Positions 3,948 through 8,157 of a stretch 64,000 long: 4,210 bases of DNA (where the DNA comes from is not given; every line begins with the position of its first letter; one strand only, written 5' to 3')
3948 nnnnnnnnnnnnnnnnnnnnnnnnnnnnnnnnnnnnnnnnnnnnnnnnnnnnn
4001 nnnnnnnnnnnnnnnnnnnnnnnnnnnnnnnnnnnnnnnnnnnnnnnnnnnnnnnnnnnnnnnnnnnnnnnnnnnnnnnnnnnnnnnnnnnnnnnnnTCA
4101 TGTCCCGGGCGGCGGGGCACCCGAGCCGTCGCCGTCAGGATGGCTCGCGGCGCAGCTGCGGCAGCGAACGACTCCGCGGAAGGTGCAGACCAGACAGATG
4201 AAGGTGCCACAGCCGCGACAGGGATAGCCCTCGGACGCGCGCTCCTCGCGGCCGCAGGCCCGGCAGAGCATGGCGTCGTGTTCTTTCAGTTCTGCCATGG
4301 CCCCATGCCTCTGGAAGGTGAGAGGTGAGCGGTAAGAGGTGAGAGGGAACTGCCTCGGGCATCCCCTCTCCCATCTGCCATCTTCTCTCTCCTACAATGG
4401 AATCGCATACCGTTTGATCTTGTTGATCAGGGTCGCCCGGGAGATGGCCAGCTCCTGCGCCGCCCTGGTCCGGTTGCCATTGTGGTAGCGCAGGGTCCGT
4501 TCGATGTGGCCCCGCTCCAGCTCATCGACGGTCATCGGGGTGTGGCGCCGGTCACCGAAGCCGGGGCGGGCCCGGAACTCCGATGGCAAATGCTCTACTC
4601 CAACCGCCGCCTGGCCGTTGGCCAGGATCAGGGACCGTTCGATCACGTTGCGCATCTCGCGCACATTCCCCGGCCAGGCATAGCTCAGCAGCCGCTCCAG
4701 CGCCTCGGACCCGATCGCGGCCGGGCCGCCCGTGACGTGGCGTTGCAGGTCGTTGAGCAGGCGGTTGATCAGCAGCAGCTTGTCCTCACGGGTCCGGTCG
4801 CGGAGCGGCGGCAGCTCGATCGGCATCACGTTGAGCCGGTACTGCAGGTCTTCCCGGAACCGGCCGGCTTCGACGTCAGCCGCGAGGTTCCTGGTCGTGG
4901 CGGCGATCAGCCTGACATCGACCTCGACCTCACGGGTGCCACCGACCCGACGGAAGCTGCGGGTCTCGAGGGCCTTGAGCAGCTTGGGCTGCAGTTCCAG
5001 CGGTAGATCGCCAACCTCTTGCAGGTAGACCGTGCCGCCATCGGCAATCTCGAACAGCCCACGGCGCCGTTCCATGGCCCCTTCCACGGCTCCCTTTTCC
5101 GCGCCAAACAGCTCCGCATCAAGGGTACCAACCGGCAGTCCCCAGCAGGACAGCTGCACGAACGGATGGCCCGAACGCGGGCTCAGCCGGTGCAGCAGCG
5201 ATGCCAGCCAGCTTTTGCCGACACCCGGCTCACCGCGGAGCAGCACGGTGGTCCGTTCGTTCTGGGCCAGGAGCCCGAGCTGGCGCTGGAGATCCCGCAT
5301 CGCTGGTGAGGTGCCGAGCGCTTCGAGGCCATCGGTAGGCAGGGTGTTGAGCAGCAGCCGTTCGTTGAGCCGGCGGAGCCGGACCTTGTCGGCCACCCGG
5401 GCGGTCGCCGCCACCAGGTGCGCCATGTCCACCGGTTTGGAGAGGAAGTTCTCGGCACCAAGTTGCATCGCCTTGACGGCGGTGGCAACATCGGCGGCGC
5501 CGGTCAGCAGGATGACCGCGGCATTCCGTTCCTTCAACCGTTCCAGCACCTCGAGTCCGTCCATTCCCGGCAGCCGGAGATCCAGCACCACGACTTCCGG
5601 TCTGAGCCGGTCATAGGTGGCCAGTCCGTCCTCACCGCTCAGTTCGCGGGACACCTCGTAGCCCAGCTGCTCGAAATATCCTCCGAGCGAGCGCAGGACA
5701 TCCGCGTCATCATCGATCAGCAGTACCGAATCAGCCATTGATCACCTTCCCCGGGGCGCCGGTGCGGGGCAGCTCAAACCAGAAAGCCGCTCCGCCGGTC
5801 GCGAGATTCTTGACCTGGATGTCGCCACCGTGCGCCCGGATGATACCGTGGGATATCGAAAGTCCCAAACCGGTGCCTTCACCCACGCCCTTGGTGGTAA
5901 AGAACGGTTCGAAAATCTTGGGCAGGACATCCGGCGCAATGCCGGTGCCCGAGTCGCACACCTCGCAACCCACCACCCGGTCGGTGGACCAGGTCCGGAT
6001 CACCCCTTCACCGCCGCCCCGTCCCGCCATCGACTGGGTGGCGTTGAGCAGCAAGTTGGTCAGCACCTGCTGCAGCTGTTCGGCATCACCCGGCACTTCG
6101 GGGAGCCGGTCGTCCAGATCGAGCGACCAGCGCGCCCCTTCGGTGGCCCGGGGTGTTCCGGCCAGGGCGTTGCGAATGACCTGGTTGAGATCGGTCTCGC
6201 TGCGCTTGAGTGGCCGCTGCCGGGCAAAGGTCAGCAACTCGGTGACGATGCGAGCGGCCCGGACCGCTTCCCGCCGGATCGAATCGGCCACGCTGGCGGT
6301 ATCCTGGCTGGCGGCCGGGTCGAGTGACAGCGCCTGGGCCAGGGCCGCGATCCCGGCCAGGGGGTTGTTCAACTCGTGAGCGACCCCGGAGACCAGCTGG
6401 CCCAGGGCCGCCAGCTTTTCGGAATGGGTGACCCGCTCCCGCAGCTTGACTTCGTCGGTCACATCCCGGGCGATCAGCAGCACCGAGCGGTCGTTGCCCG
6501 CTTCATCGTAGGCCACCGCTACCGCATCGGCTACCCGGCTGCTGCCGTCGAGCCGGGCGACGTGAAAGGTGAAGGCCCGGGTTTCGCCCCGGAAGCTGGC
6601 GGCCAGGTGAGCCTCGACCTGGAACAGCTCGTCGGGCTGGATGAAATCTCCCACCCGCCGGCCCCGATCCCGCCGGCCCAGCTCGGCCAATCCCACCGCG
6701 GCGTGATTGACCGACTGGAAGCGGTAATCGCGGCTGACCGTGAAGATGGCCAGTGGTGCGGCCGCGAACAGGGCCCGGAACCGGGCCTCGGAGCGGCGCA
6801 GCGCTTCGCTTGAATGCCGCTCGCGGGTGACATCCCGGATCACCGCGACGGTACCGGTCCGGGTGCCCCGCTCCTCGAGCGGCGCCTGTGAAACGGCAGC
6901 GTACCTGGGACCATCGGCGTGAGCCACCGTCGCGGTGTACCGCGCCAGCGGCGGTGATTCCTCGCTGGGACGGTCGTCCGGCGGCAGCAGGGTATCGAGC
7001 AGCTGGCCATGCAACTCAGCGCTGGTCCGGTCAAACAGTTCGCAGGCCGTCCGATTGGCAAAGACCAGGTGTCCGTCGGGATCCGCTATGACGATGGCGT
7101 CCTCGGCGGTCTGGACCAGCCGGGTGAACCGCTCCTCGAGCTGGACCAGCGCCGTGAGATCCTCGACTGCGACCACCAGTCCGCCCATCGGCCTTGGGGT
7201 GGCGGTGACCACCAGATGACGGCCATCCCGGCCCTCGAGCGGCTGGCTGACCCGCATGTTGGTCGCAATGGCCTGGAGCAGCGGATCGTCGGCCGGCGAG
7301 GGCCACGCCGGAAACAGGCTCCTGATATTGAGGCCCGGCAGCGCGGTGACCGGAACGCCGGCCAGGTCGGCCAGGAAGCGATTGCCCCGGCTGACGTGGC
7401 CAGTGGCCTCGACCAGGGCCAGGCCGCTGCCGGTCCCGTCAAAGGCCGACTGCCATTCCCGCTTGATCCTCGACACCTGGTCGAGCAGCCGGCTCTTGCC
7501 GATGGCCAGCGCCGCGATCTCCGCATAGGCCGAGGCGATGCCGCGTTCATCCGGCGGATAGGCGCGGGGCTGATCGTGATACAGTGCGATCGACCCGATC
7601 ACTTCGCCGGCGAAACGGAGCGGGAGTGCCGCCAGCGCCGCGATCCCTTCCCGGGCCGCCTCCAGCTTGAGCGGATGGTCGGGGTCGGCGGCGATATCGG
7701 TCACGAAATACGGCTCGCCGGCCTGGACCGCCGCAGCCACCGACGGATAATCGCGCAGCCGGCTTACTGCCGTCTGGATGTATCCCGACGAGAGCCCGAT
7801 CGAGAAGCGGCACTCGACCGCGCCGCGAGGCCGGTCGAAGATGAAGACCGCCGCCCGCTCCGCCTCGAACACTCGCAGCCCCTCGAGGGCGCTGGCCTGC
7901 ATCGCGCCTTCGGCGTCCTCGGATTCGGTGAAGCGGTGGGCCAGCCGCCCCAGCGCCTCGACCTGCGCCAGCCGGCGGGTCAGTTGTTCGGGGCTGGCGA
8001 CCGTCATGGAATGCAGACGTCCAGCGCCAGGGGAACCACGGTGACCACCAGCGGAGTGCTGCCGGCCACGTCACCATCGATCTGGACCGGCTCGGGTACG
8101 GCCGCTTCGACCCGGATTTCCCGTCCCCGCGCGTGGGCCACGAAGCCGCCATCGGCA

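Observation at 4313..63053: Recurrent architecture of phase-locked 7/8/9-nt simple repeats with a purine-rich arm and a pyrimidine-rich arm, at >=14 loci in 64 kb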

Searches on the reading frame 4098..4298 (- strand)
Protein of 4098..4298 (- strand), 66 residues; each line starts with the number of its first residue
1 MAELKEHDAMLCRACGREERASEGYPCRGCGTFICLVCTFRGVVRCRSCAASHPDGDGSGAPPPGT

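Call 49: find_encoding_contigs(protein=window:4098-4298:-, flank=6000, max_places=10)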
Protein window:4098-4298:- (66 aa): 1 contig read that carries it; 1 place shown.
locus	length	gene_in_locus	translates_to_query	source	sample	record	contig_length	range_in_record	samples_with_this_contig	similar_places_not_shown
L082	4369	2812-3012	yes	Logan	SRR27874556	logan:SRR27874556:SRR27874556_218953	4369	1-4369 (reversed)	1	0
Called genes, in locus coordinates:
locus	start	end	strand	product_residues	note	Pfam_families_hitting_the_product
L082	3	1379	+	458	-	?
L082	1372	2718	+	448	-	PF00072:Response_reg, PF00158:Sigma54_activat, PF18024:HTH_50 (faint), PF14532:Sigma54_activ_2, PF07728:AAA_5 (weak), PF25601:AAA_lid_14, PF02954:HTH_8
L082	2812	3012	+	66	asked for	-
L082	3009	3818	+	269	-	PF08239:SH3_3, PF18348:SH3_16, PF00877:NLPC_P60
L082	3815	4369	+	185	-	?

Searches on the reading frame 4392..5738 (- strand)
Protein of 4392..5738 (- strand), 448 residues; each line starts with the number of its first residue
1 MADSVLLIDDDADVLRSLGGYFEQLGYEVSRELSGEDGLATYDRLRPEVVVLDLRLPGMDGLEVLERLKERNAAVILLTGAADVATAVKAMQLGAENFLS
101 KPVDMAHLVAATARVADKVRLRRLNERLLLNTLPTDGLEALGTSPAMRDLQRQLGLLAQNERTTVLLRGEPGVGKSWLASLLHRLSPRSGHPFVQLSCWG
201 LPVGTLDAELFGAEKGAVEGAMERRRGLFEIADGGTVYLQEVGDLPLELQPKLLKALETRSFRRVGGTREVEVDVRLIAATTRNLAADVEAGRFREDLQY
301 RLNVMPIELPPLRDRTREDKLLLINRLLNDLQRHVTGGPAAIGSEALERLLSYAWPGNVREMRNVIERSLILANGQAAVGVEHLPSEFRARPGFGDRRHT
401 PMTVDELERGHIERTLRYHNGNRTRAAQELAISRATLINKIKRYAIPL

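Call 10: search_protein_families(library=pfam, proteins=[window:4392-5738:-])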
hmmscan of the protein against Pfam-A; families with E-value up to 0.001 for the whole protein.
window:4392-5738:- (448 aa): 8 families
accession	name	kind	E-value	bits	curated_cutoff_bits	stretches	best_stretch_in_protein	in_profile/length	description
PF00158.32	Sigma54_activat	-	5.7e-55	186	20.2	1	142-308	3-168/168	Sigma-54 interaction domain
PF00072.30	Response_reg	-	4.4e-26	91.7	30.2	1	5-111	1-109/111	Response regulator receiver domain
PF25601.1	AAA_lid_14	-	1.3e-17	63.8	27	1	314-391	2-77/87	AAA+ ATPase lid domain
PF14532.12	Sigma54_activ_2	-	1.8e-17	64.3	25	1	141-312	1-138/138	Sigma-54 interaction domain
PF02954.25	HTH_8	-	2.5e-12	46.7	22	1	404-444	2-42/42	Bacterial regulatory protein, Fis family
PF07728.20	AAA_5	-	1e-06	29.3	22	1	165-282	2-122/139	AAA domain (dynein-related subfamily)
PF18024.7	HTH_50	-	9.8e-06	25.6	27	1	404-446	8-49/50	Helix-turn-helix domain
PF13191.12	AAA_16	-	8.5e-05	23.6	32.6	0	147-213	9-75/167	AAA ATPase domain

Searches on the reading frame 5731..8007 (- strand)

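Call 10: search_protein_families(library=pfam, proteins=[window:5731-8007:-])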
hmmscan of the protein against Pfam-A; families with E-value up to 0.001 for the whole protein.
window:5731-8007:- (758 aa): 11 families
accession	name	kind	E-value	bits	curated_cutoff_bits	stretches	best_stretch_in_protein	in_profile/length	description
PF02518.31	HATPase_c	-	3.8e-24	85.7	26.4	1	640-749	1-110/111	Histidine kinase-, DNA gyrase B-, and HSP90-like ATPase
PF08448.16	PAS_4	-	2.5e-22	79.6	23.1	2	302-397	5-109/110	PAS fold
PF13188.13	PAS_8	-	2.7e-16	59.2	21.8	1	292-345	1-55/65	PAS domain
PF13426.13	PAS_9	-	4.9e-14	52.9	27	1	303-394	2-102/103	PAS domain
PF00512.31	HisKA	-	2.1e-13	50.5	26.9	1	535-597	2-63/66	His Kinase A (phospho-acceptor) domain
PF01590.32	GAF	-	4.6e-13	50.3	22.4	1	36-169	6-133/133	GAF domain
PF13185.12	GAF_2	-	4.8e-13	49.9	28.6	1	39-169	10-135/136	GAF domain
PF00989.32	PAS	-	2.7e-12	47.1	22.6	1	292-347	1-56/113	PAS fold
PF13492.12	GAF_3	-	6.8e-08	33.4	27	1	35-169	5-127/129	GAF domain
PF12860.13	PAS_7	-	1.1e-06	29.2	27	0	195-291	7-114/115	PAS fold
PF24820.1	Diguanyl_cycl_sensor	-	0.00093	19.6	28.1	0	297-338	1-42/109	Diguanylate cyclase-like sensor domain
